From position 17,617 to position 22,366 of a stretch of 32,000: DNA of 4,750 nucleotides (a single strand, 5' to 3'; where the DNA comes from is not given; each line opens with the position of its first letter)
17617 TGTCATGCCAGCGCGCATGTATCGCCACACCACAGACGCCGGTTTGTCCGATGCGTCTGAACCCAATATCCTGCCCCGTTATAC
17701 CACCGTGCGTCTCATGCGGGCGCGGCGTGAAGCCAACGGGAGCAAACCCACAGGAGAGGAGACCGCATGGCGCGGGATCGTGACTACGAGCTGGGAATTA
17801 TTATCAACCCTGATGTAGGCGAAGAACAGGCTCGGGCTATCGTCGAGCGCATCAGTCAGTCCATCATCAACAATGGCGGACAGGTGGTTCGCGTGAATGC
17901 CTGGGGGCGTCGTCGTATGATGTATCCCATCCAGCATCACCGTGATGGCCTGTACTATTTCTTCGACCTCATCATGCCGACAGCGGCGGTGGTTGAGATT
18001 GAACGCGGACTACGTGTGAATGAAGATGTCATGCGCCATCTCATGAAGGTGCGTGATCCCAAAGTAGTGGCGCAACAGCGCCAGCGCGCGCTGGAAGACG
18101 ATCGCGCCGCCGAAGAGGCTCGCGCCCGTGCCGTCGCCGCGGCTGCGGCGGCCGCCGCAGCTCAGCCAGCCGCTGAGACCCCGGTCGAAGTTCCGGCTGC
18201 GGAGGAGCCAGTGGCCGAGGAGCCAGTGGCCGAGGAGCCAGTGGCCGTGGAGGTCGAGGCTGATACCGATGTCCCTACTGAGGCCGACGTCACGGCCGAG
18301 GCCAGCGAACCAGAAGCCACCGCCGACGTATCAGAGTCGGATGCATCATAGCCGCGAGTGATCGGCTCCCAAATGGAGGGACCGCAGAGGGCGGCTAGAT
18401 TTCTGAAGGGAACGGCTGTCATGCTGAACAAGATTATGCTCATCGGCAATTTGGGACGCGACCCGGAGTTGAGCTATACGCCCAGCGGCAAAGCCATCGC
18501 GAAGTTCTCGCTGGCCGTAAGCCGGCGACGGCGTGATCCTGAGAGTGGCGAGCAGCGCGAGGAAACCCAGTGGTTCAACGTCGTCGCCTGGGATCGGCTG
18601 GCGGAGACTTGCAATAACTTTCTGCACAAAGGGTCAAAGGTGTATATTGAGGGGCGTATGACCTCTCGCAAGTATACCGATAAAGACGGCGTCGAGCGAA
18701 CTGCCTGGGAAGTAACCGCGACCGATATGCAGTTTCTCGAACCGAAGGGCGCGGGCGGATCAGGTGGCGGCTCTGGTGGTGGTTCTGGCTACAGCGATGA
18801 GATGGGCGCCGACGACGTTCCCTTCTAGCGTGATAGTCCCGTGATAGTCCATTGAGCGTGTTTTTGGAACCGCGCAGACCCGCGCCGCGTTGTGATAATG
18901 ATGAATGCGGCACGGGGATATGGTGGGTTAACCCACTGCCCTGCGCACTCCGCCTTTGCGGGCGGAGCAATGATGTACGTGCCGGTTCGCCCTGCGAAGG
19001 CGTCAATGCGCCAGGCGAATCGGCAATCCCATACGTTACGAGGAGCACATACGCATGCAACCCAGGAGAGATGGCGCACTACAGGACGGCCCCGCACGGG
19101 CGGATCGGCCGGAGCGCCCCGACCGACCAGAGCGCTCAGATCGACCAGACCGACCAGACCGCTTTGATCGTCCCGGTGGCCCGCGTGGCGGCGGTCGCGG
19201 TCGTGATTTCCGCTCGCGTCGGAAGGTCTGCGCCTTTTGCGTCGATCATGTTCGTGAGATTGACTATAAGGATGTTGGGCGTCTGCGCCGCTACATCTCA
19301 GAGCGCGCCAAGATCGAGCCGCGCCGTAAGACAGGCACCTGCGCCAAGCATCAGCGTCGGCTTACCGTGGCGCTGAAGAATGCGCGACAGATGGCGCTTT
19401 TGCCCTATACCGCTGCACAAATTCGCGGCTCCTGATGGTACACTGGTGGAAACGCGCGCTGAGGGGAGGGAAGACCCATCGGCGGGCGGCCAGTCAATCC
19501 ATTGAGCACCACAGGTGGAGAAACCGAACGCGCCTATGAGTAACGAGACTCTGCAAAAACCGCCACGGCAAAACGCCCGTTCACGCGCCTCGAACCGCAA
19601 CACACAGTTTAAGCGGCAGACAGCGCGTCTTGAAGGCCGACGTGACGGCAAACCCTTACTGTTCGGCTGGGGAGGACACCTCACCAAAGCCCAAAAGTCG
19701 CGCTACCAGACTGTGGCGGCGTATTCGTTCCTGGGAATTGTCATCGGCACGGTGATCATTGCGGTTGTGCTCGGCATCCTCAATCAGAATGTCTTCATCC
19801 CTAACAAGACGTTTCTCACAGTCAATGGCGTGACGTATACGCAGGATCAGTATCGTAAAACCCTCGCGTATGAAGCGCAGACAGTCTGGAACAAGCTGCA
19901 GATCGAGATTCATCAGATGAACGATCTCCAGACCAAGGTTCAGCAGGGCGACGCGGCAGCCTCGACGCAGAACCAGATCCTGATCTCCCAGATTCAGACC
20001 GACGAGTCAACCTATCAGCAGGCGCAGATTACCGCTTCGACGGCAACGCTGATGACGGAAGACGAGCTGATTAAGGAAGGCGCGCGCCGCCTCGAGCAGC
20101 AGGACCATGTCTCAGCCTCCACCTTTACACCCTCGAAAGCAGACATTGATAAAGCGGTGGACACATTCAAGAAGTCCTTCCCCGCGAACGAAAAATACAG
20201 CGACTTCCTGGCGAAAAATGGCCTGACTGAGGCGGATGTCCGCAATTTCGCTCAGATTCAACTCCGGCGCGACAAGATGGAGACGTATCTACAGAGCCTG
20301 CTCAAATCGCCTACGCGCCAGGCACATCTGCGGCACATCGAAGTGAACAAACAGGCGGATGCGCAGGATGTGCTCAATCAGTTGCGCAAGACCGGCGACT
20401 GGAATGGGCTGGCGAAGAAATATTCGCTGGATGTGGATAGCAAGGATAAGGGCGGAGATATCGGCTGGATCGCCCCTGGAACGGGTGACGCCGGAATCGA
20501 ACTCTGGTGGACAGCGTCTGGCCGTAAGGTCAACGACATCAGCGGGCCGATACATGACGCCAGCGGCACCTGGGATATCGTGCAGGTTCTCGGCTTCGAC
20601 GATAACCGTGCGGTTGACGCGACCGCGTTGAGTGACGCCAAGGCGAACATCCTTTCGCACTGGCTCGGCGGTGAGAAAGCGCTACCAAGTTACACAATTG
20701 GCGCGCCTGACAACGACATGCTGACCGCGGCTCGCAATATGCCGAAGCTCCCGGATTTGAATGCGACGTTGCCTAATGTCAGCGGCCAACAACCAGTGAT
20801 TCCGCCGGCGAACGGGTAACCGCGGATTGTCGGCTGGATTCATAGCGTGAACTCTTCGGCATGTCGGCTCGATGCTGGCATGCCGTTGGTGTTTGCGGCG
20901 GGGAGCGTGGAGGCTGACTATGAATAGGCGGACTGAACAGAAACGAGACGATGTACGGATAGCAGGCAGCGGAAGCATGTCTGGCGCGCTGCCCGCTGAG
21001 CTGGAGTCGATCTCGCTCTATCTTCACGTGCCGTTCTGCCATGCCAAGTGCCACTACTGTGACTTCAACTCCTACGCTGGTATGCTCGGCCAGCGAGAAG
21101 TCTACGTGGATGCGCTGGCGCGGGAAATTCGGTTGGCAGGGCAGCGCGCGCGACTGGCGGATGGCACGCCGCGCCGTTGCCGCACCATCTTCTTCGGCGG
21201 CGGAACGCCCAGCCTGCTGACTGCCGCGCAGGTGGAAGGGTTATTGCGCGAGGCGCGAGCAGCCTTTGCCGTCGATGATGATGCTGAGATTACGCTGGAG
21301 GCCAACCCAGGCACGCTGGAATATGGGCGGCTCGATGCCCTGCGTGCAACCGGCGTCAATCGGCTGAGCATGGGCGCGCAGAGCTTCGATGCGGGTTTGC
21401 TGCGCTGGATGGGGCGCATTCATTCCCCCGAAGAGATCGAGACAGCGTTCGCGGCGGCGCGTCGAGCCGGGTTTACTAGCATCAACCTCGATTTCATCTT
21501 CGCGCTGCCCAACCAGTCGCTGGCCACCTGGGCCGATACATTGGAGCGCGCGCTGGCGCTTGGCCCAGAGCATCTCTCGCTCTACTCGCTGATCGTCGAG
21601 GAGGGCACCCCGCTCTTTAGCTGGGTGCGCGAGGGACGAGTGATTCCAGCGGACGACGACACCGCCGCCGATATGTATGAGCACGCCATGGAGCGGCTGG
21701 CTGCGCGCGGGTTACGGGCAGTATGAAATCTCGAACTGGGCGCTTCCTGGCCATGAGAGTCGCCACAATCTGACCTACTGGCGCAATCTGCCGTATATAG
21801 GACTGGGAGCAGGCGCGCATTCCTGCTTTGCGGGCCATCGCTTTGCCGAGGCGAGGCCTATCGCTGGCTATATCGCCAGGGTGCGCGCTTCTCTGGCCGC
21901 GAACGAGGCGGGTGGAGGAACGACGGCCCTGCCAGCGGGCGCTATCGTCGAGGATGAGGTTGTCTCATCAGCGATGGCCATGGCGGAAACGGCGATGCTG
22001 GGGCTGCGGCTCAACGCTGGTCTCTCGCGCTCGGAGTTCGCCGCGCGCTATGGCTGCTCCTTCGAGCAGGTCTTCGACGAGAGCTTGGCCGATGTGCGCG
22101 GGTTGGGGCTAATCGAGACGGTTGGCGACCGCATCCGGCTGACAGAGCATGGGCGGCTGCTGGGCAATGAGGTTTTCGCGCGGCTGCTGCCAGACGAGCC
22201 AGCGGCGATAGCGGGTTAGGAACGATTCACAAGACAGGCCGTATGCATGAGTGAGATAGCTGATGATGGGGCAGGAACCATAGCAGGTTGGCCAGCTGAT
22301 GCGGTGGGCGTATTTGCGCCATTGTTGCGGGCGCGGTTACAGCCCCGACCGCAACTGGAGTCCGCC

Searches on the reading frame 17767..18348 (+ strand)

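Call 26: search_protein_families(library=pfam, proteins=[window:17767-18348:+], max_evalue=0.001)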
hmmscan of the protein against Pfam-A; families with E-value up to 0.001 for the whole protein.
window:17767-18348:+ (194 aa): 1 family
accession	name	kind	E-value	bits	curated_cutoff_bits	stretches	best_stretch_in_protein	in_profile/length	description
PF01250.22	Ribosomal_S6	-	9.2e-26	90.3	27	1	7-93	2-88/90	Ribosomal protein S6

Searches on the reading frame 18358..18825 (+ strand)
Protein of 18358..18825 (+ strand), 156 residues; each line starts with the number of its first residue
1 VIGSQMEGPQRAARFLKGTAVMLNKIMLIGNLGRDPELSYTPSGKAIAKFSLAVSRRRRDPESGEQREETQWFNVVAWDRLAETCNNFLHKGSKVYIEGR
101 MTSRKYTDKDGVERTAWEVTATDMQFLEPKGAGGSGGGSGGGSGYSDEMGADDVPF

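Call 26: search_protein_families(library=pfam, proteins=[window:18358-18825:+], max_evalue=0.001)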
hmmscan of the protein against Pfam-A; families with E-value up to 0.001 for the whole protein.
window:18358-18825:+ (156 aa): 1 family
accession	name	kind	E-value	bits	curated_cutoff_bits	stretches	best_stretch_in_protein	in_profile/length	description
PF00436.31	SSB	-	3e-38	130.5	26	1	23-127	1-104/104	Single-strand binding protein family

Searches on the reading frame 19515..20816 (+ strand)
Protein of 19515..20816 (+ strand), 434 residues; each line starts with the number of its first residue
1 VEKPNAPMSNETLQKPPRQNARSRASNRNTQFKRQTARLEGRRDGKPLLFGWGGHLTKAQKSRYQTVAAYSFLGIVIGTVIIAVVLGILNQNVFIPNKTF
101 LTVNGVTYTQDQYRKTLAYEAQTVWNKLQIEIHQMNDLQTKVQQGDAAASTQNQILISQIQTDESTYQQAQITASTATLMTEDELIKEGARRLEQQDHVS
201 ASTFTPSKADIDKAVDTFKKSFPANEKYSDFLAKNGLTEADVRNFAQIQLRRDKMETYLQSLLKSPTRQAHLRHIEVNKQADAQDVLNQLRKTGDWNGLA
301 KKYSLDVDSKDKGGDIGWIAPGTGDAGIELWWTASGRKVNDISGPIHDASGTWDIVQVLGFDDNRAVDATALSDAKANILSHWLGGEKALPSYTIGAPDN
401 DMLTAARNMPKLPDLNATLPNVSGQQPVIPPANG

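Call 27: search_protein_families(library=pfam, proteins=[window:19515-20816:+], max_evalue=0.001)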
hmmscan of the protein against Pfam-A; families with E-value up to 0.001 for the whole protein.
window:19515-20816:+ (434 aa): 2 families
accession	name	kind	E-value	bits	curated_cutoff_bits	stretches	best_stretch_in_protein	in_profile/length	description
PF13616.12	Rotamase_3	-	1.9e-09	38.5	22.5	1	276-358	33-112/116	PPIC-type PPIASE domain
PF00639.27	Rotamase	-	2.6e-09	38.4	21.7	1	279-358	18-95/97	PPIC-type PPIASE domain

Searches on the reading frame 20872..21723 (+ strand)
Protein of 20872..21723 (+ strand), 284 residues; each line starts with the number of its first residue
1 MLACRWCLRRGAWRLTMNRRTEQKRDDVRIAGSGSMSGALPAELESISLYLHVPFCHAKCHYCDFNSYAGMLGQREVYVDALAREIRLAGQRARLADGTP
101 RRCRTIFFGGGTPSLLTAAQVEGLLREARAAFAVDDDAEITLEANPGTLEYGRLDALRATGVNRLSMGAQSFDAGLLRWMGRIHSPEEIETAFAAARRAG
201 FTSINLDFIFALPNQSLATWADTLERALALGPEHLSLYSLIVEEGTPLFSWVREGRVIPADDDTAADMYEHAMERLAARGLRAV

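Call 27: search_protein_families(library=pfam, proteins=[window:20872-21723:+], max_evalue=0.001)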
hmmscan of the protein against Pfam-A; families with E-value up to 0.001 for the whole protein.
window:20872-21723:+ (284 aa): 1 family
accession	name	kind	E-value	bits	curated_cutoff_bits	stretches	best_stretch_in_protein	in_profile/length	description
PF04055.27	Radical_SAM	-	1.4e-26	94.1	29.5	1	51-226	2-165/166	Radical SAM superfamily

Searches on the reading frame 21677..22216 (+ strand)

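Call 27: search_protein_families(library=pfam, proteins=[window:21677-22216:+], max_evalue=0.001)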
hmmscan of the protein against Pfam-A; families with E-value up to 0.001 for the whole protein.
window:21677-22216:+ (180 aa): 1 family
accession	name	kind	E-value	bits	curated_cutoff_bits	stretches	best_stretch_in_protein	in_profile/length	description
PF06969.22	HemN_C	-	8e-15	55.1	24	1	100-162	5-67/67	HemN C-terminal domain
